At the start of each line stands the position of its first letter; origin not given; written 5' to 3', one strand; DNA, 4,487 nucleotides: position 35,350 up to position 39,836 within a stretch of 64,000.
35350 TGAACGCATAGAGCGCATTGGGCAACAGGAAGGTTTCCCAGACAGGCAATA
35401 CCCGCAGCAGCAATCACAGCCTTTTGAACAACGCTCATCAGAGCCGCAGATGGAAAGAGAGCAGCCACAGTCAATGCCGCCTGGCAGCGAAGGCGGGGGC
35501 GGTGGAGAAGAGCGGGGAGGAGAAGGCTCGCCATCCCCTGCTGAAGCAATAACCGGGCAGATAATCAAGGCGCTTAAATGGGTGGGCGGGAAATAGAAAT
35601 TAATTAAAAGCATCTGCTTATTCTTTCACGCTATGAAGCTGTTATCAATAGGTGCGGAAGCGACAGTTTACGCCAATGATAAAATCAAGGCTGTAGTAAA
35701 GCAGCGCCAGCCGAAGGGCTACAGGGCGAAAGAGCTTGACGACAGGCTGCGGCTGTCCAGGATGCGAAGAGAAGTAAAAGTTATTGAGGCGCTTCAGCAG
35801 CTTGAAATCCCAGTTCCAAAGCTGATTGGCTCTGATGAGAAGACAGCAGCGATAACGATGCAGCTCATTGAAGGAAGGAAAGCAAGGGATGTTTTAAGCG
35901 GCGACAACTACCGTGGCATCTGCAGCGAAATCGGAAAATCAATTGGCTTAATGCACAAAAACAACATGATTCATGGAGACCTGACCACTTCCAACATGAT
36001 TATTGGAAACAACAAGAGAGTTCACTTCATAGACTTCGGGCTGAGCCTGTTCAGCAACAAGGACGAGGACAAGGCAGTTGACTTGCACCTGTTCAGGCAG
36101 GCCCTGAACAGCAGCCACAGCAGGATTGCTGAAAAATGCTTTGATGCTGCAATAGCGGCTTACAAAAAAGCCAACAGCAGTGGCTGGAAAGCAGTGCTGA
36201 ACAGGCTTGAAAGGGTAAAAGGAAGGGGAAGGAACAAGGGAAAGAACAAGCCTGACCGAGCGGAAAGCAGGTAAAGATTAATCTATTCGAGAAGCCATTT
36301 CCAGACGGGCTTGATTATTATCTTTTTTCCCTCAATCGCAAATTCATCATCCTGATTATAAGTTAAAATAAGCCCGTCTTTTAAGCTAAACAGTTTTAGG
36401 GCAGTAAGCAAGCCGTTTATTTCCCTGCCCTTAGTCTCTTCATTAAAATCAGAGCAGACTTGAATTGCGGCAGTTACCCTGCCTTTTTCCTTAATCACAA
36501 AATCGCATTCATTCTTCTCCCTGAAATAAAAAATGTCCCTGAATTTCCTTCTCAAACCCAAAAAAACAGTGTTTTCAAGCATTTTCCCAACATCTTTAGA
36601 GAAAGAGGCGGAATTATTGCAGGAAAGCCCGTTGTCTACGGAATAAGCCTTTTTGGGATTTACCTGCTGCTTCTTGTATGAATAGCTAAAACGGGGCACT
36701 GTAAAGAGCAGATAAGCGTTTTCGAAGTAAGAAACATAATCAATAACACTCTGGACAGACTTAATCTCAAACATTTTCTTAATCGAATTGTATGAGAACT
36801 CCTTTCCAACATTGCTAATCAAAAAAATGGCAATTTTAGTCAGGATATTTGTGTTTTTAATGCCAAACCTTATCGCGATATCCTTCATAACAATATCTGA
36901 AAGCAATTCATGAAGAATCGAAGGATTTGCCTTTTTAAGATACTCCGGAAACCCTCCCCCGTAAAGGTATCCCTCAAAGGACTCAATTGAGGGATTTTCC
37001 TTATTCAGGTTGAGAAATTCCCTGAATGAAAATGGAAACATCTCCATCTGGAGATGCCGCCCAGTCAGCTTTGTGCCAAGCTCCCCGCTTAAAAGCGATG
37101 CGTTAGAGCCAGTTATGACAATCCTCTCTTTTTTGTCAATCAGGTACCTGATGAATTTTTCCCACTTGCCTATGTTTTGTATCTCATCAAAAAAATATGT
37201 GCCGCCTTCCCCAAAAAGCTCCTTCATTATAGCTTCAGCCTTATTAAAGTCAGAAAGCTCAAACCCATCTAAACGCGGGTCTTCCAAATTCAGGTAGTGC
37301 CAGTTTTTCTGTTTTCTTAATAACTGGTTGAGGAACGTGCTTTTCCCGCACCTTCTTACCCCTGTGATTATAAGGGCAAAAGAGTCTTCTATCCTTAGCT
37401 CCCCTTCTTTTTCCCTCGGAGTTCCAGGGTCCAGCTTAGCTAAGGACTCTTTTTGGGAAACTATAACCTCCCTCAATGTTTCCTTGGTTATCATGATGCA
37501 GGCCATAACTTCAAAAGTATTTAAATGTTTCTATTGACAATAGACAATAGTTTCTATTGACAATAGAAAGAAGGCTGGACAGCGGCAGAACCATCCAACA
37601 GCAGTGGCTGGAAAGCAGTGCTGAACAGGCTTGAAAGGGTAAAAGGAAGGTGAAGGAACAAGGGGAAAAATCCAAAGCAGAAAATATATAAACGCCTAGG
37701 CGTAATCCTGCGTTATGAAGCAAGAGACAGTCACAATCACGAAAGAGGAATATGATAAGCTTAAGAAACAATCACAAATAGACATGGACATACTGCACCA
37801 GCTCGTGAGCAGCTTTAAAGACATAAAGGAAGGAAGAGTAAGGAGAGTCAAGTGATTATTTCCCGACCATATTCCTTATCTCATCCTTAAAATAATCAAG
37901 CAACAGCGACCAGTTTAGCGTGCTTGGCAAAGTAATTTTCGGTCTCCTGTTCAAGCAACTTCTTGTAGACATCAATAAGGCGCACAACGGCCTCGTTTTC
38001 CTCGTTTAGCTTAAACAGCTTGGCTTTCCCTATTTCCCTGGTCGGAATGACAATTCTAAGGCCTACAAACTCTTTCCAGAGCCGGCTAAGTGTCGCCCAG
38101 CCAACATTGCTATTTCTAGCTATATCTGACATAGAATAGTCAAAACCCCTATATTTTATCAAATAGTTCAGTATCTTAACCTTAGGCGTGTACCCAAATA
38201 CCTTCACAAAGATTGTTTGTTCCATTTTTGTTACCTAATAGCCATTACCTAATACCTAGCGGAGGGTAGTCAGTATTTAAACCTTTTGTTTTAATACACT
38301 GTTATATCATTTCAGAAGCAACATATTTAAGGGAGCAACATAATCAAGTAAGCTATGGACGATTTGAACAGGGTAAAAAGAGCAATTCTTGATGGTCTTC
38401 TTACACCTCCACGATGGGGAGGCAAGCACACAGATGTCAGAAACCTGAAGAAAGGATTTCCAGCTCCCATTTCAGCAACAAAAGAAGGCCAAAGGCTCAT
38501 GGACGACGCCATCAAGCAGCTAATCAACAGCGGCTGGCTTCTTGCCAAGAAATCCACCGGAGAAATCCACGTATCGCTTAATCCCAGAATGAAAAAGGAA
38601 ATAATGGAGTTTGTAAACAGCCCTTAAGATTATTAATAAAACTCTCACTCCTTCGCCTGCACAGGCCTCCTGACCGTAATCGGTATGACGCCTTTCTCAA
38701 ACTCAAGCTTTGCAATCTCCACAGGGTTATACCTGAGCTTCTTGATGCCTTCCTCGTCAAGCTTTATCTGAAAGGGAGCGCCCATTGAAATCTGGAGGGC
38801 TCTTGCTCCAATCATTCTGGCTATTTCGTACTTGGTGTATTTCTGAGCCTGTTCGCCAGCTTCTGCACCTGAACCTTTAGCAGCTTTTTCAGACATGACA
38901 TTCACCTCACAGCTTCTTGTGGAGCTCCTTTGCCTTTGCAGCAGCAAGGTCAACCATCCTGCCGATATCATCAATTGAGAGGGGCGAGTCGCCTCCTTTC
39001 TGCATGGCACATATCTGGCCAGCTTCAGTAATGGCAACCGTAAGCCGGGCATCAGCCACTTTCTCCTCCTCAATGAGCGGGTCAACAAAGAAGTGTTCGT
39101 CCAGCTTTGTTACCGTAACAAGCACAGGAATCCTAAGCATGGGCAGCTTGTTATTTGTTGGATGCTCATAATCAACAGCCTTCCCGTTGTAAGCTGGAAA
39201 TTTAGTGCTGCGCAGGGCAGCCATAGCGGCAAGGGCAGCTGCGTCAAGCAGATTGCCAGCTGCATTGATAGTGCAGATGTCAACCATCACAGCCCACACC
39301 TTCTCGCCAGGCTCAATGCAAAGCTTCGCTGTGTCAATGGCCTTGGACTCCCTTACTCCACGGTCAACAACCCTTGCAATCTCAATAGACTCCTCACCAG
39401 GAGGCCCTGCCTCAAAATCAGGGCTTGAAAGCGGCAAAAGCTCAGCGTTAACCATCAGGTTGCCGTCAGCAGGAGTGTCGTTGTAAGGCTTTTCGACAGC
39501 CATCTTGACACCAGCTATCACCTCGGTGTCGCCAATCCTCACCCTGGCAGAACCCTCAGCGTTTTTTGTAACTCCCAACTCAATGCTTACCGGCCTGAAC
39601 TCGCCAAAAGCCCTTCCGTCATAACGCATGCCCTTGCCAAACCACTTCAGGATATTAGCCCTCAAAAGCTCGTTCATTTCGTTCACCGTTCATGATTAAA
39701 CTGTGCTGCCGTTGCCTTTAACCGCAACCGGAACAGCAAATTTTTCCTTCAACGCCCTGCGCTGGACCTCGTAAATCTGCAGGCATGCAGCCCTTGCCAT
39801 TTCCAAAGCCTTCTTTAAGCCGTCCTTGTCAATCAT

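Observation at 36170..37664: A 1.4-kb AAA-ATPase cassette is bracketed by 70-nt direct repeats copied from the 3' end of bud32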

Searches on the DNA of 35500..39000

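Call 82: search_rna_families(source=window, start=35500, end=39000, threshold=evalue, max_evalue=0.1)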
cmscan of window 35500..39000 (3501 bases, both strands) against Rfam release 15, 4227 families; matches with E-value up to 0.1: 0.
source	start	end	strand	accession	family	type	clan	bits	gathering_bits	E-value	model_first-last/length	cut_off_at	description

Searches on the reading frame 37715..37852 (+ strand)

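Call 10: search_protein_families(library=pfam, proteins=[window:37715-37852:+], max_evalue=0.01)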
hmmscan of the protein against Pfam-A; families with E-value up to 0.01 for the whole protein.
window:37715-37852:+ (46 aa): 1 family
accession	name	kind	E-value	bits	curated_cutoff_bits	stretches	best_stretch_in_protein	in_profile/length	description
PF25708.1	Phage_T7_Gp5_9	-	0.0078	16.6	24.5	1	4-20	2-19/46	Phage T7 gp5.9 RecBCD inhibitor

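Call 38: search_protein_families(library=padloc, proteins=[window:37715-37852:+], max_evalue=0.01)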
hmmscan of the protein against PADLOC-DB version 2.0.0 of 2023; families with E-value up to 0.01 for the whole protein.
window:37715-37852:+ (46 aa): 0 families

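Call 39: search_protein_families(library=ncbifam, proteins=[window:37715-37852:+], max_evalue=0.01)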
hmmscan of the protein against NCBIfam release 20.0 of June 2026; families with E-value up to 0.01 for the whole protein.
window:37715-37852:+ (46 aa): 0 families

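Call 71: search_protein_families(library=pfam, proteins=[L100:2834-3229:-], max_evalue=0.001)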
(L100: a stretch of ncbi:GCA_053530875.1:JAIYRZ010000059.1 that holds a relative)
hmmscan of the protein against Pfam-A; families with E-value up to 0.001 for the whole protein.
L100:2834-3229:- (132 aa): 1 family
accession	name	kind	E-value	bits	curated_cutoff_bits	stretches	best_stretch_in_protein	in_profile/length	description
PF01850.27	PIN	-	2.6e-05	25.3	23.6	1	3-109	1-116/120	PIN domain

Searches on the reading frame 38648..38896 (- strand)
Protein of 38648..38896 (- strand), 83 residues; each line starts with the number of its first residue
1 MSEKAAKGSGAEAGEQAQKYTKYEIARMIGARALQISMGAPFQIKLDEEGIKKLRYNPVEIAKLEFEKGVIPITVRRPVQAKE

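Call 10: search_protein_families(library=pfam, proteins=[window:38648-38896:-], max_evalue=0.01)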
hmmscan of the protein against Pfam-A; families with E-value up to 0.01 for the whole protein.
seq(83 aa): 1 family
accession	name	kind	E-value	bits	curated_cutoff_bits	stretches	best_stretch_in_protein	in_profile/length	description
PF01192.27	RNA_pol_Rpb6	-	7.8e-09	35.9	26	1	20-73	7-53/53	RNA polymerase Rpb6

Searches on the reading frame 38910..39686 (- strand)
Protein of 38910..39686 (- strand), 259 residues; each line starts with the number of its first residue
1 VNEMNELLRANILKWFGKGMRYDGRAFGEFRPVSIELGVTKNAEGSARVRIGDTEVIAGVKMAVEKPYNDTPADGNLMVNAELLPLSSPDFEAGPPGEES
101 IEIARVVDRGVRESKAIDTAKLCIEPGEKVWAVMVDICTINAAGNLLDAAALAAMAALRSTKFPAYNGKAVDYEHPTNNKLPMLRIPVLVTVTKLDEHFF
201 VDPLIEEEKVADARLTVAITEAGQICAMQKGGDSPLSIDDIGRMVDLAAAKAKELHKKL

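Call 10: search_protein_families(library=pfam, proteins=[window:38910-39686:-], max_evalue=0.01)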
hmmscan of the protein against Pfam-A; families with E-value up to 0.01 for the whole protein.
window:38910-39686:- (259 aa): 2 families
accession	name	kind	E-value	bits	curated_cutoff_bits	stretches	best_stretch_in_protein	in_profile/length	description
PF01138.27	RNase_PH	-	5.3e-34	117.9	25.5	1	29-164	1-130/130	3' exoribonuclease family, domain 1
PF03725.20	RNase_PH_C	-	5.2e-16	58.8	20.8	1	186-249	2-65/67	3' exoribonuclease family, domain 2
